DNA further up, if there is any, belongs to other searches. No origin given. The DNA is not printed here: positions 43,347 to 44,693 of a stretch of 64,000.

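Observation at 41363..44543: C-protein-controlled R-M system plus MmeI-like remnant inside the island, in unusual gene arrangement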

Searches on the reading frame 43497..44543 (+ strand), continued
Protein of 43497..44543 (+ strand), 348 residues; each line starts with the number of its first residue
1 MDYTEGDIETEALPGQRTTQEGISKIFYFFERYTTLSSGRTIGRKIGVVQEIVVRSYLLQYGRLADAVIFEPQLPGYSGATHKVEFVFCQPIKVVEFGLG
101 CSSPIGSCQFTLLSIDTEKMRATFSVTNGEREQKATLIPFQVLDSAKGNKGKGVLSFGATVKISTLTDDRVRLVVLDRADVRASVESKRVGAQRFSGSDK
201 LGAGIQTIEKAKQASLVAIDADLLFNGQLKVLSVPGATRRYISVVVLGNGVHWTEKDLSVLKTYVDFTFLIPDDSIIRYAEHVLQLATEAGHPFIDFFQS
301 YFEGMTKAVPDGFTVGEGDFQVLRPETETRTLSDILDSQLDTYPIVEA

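Call 34: find_encoding_contigs(protein=P0008, flank=4000, max_places=1)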
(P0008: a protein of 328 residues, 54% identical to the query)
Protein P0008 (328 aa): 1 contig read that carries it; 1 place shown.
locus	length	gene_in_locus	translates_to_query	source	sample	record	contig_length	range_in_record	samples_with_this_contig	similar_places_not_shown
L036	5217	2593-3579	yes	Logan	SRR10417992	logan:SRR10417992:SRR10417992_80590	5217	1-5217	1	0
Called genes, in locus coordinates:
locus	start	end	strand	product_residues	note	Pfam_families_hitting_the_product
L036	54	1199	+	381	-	PF02486:Rep_trans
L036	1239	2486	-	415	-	PF01555:N6_N4_Mtase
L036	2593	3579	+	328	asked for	-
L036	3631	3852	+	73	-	PF13560:HTH_31, PF12844:HTH_19, PF13443:HTH_26 (weak), PF01381:HTH_3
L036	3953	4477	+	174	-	-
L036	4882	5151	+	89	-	-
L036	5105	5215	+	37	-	?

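Call 57: search_dna_similar(query=window:43497-44543:+, collection=plasmids, mode=protein, max_evalue=0.001, max_rows=15)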
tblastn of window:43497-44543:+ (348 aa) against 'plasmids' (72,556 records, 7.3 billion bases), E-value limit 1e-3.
No match.

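Call 88: find_encoding_contigs(protein=P0010, flank=3000, max_places=1)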
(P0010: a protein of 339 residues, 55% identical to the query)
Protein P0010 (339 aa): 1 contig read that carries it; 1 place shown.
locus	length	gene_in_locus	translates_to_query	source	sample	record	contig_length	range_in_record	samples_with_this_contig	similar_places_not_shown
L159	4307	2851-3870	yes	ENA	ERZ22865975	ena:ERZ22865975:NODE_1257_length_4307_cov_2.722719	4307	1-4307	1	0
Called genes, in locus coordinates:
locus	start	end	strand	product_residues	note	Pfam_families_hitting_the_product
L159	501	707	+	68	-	-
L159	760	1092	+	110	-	-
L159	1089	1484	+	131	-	-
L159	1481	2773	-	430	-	PF01555:N6_N4_Mtase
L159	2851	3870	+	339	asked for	-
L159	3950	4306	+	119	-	?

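Call 89: find_encoding_contigs(protein=P0041, flank=3000, max_places=1)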
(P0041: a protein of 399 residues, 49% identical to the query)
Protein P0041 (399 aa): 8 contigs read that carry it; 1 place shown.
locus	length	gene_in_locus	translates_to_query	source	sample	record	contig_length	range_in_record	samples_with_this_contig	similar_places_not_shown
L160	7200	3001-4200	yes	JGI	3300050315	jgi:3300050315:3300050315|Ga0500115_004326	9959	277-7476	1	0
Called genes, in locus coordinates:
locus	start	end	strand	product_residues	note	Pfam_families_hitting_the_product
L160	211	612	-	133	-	-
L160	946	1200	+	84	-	PF13560:HTH_31, PF01381:HTH_3, PF13443:HTH_26 (weak)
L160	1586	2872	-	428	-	PF01555:N6_N4_Mtase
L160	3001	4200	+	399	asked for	-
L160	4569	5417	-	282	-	PF12705:PDDEXK_1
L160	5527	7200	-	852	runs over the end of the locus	PF00589:Phage_integrase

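Call 90: find_encoding_contigs(protein=P0014, flank=3000, max_places=1)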
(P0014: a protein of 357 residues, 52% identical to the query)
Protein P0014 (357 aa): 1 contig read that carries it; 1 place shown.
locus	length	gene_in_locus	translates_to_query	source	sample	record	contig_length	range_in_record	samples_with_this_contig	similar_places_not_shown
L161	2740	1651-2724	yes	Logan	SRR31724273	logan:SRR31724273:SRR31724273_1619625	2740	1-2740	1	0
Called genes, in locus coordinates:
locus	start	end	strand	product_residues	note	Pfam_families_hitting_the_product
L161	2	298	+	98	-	?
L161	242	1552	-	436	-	PF01555:N6_N4_Mtase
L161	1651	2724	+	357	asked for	-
